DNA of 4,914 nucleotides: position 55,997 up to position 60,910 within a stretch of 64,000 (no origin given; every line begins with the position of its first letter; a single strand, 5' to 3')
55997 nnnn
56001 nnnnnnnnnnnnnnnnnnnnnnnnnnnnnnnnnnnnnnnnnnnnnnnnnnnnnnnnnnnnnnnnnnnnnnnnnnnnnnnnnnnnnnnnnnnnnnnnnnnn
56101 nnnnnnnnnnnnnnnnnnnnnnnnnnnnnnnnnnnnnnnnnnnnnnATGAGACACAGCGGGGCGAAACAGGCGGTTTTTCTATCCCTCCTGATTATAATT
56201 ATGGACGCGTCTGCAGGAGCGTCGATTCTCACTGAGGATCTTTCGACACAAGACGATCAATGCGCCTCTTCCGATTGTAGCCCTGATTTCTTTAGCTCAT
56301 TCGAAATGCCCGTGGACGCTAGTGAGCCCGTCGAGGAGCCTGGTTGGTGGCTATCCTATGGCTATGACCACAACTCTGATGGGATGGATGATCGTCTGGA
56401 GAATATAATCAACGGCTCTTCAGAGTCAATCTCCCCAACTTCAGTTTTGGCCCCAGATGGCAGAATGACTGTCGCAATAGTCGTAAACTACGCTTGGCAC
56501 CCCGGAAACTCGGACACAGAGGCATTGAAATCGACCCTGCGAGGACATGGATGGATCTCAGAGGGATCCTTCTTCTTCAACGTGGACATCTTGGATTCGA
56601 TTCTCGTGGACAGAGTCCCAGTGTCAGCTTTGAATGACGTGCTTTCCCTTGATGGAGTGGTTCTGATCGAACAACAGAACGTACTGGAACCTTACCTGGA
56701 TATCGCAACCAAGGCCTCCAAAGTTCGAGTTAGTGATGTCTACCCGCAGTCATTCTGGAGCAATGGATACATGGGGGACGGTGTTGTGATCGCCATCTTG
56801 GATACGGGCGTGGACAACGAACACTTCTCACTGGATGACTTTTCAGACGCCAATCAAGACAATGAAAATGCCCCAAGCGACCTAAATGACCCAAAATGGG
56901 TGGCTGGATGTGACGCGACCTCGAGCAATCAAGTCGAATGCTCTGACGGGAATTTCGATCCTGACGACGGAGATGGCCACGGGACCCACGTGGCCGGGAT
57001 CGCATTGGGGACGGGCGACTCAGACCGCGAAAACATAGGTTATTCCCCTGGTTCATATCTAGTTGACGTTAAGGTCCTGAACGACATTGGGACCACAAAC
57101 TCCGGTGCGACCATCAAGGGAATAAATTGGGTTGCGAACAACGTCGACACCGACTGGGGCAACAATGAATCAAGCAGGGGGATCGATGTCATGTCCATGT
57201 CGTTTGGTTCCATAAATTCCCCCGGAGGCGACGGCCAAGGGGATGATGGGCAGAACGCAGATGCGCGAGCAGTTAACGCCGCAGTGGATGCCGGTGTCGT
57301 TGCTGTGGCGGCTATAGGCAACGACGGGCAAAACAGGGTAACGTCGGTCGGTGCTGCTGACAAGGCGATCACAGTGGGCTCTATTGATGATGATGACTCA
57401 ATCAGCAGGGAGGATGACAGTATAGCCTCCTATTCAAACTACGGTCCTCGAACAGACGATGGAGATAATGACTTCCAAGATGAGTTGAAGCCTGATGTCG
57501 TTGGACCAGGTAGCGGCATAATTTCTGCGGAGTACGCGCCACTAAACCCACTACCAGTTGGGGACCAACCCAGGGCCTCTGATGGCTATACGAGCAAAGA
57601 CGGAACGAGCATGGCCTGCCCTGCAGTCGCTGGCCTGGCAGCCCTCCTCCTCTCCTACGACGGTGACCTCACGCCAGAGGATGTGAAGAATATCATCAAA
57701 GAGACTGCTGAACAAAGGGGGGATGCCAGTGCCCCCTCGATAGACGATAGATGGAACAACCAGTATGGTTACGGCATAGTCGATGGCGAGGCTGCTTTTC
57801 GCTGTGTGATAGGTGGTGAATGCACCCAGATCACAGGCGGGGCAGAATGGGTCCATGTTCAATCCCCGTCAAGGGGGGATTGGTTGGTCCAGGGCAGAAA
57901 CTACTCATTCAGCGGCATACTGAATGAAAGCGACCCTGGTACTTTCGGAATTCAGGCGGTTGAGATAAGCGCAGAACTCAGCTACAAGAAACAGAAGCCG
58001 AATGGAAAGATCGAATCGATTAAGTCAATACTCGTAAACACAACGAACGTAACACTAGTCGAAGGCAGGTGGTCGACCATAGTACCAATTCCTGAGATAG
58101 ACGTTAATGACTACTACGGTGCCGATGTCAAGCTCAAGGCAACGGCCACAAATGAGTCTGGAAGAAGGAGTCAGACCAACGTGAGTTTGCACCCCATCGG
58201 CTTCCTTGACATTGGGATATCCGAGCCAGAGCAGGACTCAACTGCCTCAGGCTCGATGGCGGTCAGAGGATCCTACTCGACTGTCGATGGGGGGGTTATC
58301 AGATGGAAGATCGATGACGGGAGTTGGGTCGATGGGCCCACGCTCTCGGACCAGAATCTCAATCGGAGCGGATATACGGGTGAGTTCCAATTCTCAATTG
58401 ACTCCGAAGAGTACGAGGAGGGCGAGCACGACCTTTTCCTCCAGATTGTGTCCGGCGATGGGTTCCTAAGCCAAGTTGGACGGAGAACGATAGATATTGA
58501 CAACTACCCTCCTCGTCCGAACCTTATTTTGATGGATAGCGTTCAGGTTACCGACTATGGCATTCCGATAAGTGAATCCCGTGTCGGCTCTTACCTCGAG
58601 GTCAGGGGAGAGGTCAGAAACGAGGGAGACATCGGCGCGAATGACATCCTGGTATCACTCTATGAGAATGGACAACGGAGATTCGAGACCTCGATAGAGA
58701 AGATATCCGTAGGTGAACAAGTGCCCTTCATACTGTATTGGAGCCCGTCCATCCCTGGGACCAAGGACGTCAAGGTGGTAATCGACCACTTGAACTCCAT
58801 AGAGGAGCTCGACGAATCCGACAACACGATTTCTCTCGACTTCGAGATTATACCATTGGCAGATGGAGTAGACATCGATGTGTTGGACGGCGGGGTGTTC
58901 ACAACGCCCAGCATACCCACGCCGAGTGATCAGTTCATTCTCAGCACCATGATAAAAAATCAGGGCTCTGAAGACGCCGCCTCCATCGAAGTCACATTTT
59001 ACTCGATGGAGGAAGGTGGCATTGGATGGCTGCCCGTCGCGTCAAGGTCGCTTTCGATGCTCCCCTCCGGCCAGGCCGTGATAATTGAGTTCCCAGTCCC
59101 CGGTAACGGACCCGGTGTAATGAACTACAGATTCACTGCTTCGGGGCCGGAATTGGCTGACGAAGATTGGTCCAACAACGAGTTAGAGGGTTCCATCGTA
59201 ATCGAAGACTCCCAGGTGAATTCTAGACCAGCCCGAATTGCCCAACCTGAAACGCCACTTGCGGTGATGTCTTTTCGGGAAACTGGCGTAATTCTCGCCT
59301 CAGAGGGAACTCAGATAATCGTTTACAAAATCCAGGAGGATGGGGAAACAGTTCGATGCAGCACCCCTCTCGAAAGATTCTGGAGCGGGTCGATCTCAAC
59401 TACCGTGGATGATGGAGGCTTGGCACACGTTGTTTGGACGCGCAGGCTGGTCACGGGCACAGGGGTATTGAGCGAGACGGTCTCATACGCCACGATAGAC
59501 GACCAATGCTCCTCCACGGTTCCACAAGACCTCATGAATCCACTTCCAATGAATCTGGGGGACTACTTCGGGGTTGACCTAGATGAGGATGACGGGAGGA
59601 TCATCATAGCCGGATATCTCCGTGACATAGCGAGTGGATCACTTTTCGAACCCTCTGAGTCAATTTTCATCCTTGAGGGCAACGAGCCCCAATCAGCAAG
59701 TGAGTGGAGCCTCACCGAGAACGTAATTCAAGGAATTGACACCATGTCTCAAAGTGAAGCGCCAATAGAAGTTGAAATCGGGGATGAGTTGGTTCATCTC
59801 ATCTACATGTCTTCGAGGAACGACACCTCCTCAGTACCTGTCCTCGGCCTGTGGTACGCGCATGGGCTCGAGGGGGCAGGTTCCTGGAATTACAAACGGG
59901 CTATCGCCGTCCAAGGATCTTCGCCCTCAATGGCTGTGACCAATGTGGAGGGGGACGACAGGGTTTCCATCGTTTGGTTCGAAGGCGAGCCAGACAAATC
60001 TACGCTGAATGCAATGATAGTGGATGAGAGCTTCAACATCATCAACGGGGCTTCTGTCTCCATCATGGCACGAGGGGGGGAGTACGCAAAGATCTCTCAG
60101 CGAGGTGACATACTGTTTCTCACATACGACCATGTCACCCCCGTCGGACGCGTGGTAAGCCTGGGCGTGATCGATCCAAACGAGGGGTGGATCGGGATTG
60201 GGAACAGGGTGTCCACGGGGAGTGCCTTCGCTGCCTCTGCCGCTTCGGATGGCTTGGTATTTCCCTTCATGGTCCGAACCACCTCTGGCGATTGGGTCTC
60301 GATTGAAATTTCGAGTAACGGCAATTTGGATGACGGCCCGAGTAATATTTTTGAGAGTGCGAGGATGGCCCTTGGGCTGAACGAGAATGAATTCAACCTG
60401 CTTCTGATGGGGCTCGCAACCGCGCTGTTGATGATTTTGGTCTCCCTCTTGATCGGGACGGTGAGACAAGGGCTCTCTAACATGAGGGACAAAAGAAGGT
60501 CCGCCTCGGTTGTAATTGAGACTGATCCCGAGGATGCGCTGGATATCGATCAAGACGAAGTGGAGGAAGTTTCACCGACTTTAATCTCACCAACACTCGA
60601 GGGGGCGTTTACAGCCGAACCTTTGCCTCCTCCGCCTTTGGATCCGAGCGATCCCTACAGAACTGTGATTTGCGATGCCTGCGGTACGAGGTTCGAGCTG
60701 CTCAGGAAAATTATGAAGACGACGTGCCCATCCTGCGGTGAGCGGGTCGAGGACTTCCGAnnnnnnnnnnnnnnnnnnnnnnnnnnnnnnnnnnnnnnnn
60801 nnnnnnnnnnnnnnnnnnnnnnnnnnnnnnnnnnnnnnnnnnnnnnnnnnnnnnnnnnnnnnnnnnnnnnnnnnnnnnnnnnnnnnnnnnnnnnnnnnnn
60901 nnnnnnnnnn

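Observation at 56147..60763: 1539-aa anchored S8 protease with a cytoplasmic zinc-ribbon tail, translationally coupled to maf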

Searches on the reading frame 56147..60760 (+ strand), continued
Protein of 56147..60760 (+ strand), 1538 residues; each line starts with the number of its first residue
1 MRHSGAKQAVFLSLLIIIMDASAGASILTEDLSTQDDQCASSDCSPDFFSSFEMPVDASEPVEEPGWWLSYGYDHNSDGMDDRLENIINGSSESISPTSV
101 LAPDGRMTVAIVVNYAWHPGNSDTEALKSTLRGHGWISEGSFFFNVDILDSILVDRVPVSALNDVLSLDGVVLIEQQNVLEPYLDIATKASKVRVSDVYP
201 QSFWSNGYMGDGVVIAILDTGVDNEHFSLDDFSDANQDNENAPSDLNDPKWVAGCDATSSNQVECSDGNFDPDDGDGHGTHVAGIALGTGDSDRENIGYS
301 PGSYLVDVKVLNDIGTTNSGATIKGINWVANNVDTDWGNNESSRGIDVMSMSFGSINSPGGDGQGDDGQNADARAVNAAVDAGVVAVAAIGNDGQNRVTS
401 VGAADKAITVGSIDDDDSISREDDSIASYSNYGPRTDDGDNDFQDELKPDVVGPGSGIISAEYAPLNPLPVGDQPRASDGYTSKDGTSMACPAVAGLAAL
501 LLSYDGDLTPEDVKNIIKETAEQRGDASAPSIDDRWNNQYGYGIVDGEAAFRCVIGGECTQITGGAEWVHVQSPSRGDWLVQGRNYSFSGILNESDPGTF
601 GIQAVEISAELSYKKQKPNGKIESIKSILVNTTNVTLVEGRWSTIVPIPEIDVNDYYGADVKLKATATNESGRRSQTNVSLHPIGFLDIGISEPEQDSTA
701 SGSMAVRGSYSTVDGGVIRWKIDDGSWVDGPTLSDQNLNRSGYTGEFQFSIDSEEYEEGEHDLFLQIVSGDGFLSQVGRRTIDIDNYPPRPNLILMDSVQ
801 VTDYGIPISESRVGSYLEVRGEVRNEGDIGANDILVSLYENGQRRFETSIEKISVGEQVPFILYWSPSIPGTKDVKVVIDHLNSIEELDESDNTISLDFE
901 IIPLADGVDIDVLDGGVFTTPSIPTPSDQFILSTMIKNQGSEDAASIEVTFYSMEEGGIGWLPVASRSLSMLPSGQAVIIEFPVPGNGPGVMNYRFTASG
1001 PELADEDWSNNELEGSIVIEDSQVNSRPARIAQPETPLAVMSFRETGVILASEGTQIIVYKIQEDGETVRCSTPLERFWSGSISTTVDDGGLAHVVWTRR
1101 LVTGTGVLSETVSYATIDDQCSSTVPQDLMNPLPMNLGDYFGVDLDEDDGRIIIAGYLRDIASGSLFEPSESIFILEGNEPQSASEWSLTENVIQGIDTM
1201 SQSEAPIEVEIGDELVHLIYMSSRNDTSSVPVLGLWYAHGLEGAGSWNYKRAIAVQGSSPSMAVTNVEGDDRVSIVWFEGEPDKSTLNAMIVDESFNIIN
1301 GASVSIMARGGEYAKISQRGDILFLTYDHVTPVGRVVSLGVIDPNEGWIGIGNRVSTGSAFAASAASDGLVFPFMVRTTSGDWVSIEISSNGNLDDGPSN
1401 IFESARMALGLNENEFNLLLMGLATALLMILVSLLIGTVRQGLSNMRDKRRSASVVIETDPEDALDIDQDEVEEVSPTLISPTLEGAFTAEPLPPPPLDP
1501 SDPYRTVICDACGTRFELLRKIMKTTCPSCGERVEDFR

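Call 61: find_homologous_proteins(query=A4, max_evalue=1e-10)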
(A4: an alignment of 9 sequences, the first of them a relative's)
Query A4 (9 sequences) (345 aa, profile of the alignment): 544 proteins with E <= 1e-10 among 8000 candidates; the best 120 are listed.
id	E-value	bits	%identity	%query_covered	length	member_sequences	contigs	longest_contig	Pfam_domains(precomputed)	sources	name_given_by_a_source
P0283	1.1e-172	592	54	97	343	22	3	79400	PF01694.29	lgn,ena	-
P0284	1.1e-171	589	60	97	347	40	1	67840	PF01694.29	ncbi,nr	ncbi:MAG: rhomboid family intramembrane serine protease [Candidatus Thalassarchaeaceae archaeon]|nr:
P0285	2.6e-171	587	59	97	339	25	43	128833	PF01694.29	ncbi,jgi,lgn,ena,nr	ncbi:MAG: hypothetical protein CMB68_03900 [Euryarchaeota archaeon]|nr:hypothetical protein [Euryarc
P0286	2.8e-170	584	61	97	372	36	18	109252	PF01694.29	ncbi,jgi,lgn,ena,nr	ncbi:MAG: rhomboid family intramembrane serine protease [Candidatus Thermoplasmatota archaeon]|nr:rh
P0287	2.0e-169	581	60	97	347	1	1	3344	PF01694.29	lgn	-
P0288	8.1e-168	576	61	97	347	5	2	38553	PF01694.29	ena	-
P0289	1.1e-167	575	60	100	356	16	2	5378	PF01694.29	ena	-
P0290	1.2e-167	575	59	97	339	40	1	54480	PF01694.29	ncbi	-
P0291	1.2e-167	575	61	97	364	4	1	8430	PF01694.29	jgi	-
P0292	1.6e-167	575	60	97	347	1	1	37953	PF01694.29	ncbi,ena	-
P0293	3.6e-167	574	61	97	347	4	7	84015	PF01694.29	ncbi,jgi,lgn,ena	-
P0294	3.9e-167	574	60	97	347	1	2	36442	PF01694.29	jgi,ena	jgi:membrane associated rhomboid family serine protease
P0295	6.3e-167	573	56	97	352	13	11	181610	PF01694.29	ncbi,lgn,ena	ncbi:MAG: membrane associated rhomboid family serine protease [Candidatus Thalassarchaeaceae archaeo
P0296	7.2e-167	573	59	97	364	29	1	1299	PF01694.29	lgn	-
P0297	9.5e-167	572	61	97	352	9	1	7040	PF01694.29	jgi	-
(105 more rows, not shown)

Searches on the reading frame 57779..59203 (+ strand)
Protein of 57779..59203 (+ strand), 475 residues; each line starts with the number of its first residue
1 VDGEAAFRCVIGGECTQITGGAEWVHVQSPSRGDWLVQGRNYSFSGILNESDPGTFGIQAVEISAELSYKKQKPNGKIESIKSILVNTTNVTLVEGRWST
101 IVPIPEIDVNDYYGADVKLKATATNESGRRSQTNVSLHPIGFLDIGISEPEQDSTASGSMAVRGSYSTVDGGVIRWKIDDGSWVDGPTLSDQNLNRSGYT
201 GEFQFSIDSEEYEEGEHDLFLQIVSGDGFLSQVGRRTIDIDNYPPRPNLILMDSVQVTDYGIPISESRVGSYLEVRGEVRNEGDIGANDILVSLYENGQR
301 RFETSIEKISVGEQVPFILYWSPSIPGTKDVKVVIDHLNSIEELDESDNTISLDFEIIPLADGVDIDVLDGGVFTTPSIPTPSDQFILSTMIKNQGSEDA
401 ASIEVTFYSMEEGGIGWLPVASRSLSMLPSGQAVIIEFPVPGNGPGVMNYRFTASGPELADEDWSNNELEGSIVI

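Call 31: predict_structure(alignment_id=A2)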
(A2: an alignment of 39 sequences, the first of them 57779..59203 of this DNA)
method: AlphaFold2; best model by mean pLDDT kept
length: 475 residues; sequences in the alignment: 39
mean_pLDDT: 87.3   pTM: 0.52
mean pLDDT of the five models: 87.3, 86.0, 85.3, 85.0, 83.8
residues with pLDDT >= 90: 248; 70-90: 197; 50-70: 17; < 50: 13
segments of 3 or more residues with pLDDT < 50: 1-3, 12-20
pLDDT, mean of each block of 10 residues (from residue 1): 54 46 82 87 90 82 91 84 87 89 87 87 86 89 89 89 88 92 90 57 91 92 88 93 88 87 86 93 93 96 95 94 93 92 89 93 90 89 93 91 94 85 92 92 89 91 90 90
secondary structure, 60 per line:
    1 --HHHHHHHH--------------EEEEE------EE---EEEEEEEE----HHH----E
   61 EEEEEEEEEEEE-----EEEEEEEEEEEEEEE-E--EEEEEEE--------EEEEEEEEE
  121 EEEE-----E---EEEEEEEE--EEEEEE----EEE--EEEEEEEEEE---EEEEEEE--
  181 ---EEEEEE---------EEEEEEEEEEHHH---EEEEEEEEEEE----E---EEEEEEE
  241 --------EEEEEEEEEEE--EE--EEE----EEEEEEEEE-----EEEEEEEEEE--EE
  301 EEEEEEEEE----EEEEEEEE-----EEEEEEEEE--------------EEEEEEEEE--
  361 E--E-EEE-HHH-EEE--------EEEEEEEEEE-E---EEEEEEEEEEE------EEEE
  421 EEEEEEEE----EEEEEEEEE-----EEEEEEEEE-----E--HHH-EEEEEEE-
elements in order: H3-10 E25-29 E41-48 E60-72 E78-92 E97-103 E112-124 E134-141 E144-149 E154-156 E159-168 E172-178 E184-189 E199-208 E215-225 E234-240 E249-259 E266-268 E273-281 E287-296 E299-309 E314-321 E327-335 E350-358 E366-368 E374-376 E385-394 E400-410 E417-428 E433-441 E447-455 E468-474

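Call 42: fold_search(model_id=the predicted structure, library=pdb)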
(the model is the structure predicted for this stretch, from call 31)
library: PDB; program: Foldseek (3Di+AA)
matches with E <= 10: 1926; with E <= 0.001: 282
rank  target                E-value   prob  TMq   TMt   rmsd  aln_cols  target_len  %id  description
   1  9fx2                  1.7e-11  1.00  0.18  0.09  30.7       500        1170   11  Structure of methylamine activated CD109 (released 2025-03-19)
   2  3pvm_A                2.8e-11  1.00  0.18  0.07  31.4       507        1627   11  Structure of Complement C5 in Complex with CVF (released 2011-01-19)
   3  7q62_B                9.7e-11  1.00  0.23  0.15  29.0       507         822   12  Structure of TEV cleaved A2ML1 dimer (A2ML1-TT dimer) (released 2022-04-20)
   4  9b4h_A                1.0e-10  1.00  0.20  0.07  27.1       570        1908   10  Chlamydomonas reinhardtii mastigoneme filament (released 2024-04-10)
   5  7q61_A                1.3e-10  1.00  0.22  0.11  29.8       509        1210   12  Structure of TEV conjugated A2ML1 (A2ML1-TC) (released 2022-04-20)
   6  8wa2_E                1.5e-10  1.00  0.20  0.08  27.4       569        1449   10  cryo-EM structure of native mastigonemes isolated from Chlamydomonas reinhardtii at 3.0 angstrom resolution (released 2024-04-10)
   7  8wa2_F                1.9e-10  1.00  0.21  0.08  27.3       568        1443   10  cryo-EM structure of native mastigonemes isolated from Chlamydomonas reinhardtii at 3.0 angstrom resolution (released 2024-04-10)
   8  7q60                  2.7e-10  1.00  0.20  0.10  27.4       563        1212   10  Structure of TEV cleaved A2ML1 (A2ML1-TE) (released 2022-04-20)
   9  6tav_A                3.9e-10  1.00  0.20  0.09  38.5       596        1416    9  Crystal structure of endopeptidase-induced alpha2-macroglobulin (released 2021-05-12)
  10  7ad7_B                4.5e-10  1.00  0.19  0.15  31.2       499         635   12  Crystal structure of human complement C5 in complex with the K8 bovine knob domain peptide. (released 2021-03-10)
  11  7q62_A                6.5e-10  1.00  0.21  0.11  29.0       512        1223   11  Structure of TEV cleaved A2ML1 dimer (A2ML1-TT dimer) (released 2022-04-20)
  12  9ijj_C                6.5e-10  1.00  0.24  0.14  20.6       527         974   10  In situ structure of the central apparatus in mouse sperm axoneme. (released 2025-06-04)
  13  8wa2_C                6.8e-10  1.00  0.28  0.12  16.5       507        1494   12  cryo-EM structure of native mastigonemes isolated from Chlamydomonas reinhardtii at 3.0 angstrom resolution (released 2024-04-10)
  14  6tav_C                7.4e-10  1.00  0.19  0.09  39.0       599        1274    9  Crystal structure of endopeptidase-induced alpha2-macroglobulin (released 2021-05-12)
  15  6tav_D                8.1e-10  1.00  0.19  0.09  38.8       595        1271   10  Crystal structure of endopeptidase-induced alpha2-macroglobulin (released 2021-05-12)
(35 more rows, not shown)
